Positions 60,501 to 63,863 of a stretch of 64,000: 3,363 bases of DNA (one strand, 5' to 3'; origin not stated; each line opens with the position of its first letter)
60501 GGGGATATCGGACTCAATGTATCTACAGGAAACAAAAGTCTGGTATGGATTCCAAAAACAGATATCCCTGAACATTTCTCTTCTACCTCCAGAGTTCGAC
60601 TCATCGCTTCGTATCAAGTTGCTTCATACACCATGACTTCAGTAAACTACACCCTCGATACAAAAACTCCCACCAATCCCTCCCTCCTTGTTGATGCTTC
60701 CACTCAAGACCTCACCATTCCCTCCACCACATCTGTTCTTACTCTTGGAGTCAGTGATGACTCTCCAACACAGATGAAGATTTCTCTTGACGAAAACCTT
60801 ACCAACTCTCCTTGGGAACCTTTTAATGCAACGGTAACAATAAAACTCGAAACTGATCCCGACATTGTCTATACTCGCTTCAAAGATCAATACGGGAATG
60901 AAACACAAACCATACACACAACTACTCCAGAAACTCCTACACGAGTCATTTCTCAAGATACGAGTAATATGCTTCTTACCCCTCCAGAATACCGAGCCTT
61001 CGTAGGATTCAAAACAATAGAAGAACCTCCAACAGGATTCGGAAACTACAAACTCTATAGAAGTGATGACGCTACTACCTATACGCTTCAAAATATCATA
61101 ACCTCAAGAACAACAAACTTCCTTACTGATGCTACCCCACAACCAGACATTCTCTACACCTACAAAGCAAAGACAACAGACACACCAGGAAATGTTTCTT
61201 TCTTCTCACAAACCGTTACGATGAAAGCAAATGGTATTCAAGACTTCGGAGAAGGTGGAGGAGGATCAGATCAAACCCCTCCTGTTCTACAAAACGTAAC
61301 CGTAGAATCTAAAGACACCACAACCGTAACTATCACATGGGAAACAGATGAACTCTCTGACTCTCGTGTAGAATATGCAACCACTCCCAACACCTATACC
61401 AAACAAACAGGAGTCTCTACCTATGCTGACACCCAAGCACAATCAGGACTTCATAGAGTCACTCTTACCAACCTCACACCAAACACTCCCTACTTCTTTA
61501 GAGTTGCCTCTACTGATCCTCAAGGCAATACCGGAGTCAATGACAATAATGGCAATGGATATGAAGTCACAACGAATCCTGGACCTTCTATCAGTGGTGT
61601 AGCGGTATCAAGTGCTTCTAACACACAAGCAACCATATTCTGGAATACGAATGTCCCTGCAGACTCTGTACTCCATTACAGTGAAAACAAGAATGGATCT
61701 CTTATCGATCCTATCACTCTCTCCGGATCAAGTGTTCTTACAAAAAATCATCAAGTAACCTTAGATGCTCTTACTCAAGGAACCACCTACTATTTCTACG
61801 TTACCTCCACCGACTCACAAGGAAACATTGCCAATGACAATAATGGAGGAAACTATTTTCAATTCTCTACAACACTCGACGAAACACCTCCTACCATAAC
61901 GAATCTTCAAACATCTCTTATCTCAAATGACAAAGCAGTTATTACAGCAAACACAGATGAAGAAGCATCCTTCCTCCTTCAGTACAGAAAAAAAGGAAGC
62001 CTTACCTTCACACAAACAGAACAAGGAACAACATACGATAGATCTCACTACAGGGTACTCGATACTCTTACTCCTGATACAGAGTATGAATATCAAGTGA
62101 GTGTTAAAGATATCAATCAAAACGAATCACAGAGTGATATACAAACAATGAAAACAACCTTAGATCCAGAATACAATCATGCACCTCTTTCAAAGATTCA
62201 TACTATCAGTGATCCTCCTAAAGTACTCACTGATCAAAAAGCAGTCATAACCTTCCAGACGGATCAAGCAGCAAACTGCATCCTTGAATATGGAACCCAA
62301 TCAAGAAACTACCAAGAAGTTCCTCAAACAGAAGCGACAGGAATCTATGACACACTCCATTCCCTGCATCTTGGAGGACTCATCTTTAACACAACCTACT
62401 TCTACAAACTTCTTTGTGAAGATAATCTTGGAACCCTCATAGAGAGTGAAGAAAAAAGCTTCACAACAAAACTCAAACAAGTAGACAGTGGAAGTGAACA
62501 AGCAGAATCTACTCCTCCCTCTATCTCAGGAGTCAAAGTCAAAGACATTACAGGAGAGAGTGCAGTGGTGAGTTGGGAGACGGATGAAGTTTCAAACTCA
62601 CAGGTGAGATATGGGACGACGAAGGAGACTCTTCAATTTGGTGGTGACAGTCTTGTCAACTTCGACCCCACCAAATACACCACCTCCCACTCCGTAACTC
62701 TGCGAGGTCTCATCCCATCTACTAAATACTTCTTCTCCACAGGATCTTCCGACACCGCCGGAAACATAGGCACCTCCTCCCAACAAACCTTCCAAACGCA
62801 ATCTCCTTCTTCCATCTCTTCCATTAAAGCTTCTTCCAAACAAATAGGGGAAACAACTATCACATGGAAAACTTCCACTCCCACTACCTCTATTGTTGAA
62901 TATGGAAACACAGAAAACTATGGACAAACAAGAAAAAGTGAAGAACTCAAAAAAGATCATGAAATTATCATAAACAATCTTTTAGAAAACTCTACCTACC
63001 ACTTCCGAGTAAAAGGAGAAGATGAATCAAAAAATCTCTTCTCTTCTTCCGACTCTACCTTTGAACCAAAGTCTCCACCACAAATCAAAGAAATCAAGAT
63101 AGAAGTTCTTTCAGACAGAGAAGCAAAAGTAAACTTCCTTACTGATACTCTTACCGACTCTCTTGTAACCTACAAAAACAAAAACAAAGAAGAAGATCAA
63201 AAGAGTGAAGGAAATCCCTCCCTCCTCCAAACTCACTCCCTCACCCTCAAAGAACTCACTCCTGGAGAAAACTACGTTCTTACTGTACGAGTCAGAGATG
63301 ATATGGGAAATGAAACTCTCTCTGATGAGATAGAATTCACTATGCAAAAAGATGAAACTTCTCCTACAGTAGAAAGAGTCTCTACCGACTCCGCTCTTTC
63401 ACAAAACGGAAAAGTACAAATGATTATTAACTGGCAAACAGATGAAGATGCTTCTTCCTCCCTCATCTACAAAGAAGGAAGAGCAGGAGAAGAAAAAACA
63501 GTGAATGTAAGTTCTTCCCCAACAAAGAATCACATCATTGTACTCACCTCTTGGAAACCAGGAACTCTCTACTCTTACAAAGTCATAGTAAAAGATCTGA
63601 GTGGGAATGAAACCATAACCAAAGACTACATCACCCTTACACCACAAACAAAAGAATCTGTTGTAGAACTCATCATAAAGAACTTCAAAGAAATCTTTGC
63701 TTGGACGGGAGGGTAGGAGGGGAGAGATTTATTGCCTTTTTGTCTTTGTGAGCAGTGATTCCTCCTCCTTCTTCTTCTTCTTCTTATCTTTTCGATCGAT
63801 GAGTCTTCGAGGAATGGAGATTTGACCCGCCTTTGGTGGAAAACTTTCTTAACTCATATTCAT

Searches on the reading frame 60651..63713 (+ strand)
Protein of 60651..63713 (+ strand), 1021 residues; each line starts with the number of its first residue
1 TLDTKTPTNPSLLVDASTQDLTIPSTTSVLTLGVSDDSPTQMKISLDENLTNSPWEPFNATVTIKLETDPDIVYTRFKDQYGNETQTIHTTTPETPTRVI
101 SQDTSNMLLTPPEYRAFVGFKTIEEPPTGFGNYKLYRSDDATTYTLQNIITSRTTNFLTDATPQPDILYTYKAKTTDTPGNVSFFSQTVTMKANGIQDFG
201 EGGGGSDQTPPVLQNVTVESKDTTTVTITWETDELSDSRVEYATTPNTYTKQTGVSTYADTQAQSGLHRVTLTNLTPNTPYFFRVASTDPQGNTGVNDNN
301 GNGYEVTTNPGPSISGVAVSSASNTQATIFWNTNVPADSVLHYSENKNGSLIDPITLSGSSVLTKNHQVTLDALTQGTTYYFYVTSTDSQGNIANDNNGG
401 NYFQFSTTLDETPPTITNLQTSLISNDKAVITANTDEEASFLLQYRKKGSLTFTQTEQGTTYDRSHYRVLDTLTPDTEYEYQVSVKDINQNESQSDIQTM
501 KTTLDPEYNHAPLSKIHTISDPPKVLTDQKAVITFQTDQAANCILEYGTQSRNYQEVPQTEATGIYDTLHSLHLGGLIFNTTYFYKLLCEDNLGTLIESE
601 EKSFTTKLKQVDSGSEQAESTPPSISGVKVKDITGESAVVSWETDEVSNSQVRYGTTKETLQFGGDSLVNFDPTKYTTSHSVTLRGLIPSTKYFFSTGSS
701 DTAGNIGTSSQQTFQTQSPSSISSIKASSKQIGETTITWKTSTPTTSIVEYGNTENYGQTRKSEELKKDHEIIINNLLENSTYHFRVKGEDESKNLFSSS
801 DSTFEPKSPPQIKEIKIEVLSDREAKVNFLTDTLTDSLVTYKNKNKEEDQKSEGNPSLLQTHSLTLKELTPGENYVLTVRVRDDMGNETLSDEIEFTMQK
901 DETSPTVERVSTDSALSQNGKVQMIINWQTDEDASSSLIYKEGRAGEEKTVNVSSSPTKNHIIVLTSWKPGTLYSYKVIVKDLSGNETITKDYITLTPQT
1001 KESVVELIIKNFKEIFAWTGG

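Call 20: find_related_loci(query=window:60651-63713:+, collection=genome_contigs, flank=10000)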
Query window:60651-63713:+ (1021 aa) in genome_contigs; peptide patterns used: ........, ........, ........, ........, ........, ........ (x = any residue, [..] = any of these).
89 stretches matched a pattern, but none encodes a relative of the query by tblastn (E <= 1e-3).

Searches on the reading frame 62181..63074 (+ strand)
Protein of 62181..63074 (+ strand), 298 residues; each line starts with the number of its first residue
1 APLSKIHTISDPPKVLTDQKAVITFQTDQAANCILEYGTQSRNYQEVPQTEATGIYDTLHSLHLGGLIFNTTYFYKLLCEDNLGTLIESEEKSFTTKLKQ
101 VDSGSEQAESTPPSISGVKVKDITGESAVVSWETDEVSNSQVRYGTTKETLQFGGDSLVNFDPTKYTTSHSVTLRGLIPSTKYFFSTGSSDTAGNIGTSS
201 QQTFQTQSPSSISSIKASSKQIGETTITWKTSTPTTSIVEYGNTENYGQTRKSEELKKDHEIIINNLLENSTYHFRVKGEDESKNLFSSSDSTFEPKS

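Call 69: predict_structure(alignment_id=A3)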
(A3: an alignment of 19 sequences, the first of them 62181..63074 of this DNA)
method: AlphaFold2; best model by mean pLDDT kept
length: 298 residues; sequences in the alignment: 19
mean_pLDDT: 84.8   pTM: 0.43
mean pLDDT of the five models: 84.8, 82.4, 81.9, 81.7, 81.5
residues with pLDDT >= 90: 128; 70-90: 138; 50-70: 24; < 50: 8
segments of 3 or more residues with pLDDT < 50: 101-107
pLDDT, mean of each block of 10 residues (from residue 1): 91 81 90 92 82 74 82 94 93 88 47 92 82 91 79 57 80 80 89 85 82 88 93 92 92 95 93 93 79 88
secondary structure, 60 per line:
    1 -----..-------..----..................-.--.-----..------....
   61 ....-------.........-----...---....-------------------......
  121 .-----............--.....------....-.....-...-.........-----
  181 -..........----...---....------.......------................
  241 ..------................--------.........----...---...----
elements in order: E21-38 E57-64 E72-80 E86-88 E92-95 E115-121 E127-138 E141-145 E152-155 H157-161 E167-175 E182-191 E196-198 E202-205 E212-218 E225-242 E249-264 E273-281 E286-288 E292-294
